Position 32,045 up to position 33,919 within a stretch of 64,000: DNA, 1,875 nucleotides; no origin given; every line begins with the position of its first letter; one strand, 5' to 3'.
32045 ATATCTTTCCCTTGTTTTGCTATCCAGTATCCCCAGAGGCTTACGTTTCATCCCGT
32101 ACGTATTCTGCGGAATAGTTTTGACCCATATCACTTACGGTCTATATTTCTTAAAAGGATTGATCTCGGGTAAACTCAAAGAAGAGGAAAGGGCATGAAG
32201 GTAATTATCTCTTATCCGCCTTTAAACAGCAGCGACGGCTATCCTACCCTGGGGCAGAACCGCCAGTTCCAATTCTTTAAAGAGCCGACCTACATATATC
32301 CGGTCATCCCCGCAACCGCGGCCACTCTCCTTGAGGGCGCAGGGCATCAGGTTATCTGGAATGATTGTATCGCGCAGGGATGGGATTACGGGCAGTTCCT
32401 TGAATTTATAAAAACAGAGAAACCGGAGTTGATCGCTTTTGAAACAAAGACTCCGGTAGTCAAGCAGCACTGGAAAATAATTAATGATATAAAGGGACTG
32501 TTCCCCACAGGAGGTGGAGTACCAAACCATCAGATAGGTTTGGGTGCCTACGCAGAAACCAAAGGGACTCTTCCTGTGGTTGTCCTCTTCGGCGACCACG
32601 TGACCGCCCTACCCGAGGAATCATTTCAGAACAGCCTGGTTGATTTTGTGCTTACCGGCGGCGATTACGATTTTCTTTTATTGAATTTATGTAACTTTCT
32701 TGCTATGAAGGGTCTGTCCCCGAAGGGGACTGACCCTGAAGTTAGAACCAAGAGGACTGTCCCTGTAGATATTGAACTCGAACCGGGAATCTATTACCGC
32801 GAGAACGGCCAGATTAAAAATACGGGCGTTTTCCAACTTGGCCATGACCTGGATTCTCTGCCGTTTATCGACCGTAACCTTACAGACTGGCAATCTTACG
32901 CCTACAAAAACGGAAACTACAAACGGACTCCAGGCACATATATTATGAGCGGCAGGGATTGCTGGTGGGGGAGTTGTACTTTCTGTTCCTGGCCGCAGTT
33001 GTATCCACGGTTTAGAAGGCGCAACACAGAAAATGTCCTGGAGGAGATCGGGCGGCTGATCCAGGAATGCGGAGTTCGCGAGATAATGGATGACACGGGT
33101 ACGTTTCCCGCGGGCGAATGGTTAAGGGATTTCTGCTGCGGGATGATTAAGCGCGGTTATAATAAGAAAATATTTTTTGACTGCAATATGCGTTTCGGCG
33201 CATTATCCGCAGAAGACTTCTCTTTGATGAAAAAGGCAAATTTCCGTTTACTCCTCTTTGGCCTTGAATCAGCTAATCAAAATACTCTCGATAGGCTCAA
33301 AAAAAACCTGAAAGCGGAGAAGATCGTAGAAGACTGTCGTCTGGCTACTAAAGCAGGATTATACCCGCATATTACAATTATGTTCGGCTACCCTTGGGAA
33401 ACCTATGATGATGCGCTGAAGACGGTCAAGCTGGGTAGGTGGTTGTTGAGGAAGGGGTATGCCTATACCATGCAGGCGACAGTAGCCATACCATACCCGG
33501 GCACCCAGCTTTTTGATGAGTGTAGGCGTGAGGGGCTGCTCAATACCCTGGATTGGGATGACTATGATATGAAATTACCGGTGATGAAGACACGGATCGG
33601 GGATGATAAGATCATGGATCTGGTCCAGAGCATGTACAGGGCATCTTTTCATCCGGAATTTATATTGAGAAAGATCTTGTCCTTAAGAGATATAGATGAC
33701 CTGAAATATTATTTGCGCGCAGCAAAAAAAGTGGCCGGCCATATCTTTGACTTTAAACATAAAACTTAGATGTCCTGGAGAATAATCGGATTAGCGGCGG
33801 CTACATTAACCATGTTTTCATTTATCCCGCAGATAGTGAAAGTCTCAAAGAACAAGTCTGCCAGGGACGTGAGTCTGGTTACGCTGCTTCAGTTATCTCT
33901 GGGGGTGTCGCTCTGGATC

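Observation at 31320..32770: Frame-independent recurrence of the palindromic 11-mer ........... (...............) inside two adjacent glycosyltransferase/rSAM genes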

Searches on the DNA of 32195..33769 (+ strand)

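Call 21: search_rna_families(source=L001, start=7800, end=12200, threshold=evalue, max_evalue=1)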
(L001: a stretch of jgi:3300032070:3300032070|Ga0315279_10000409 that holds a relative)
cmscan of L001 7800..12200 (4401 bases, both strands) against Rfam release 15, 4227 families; matches with E-value up to 1: 2.
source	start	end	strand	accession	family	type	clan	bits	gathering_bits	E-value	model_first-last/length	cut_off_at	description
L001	10466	10569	+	RF00564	SCARNA11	Gene; snRNA; snoRNA; scaRNA;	-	21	37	0.62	1-140/140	no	Small Cajal body specific RNA 11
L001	11824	12063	+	RF02590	Spy1186876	Gene; sRNA;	-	19.7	208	0.36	1-243/243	no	S. pyogenes small RNA 1186876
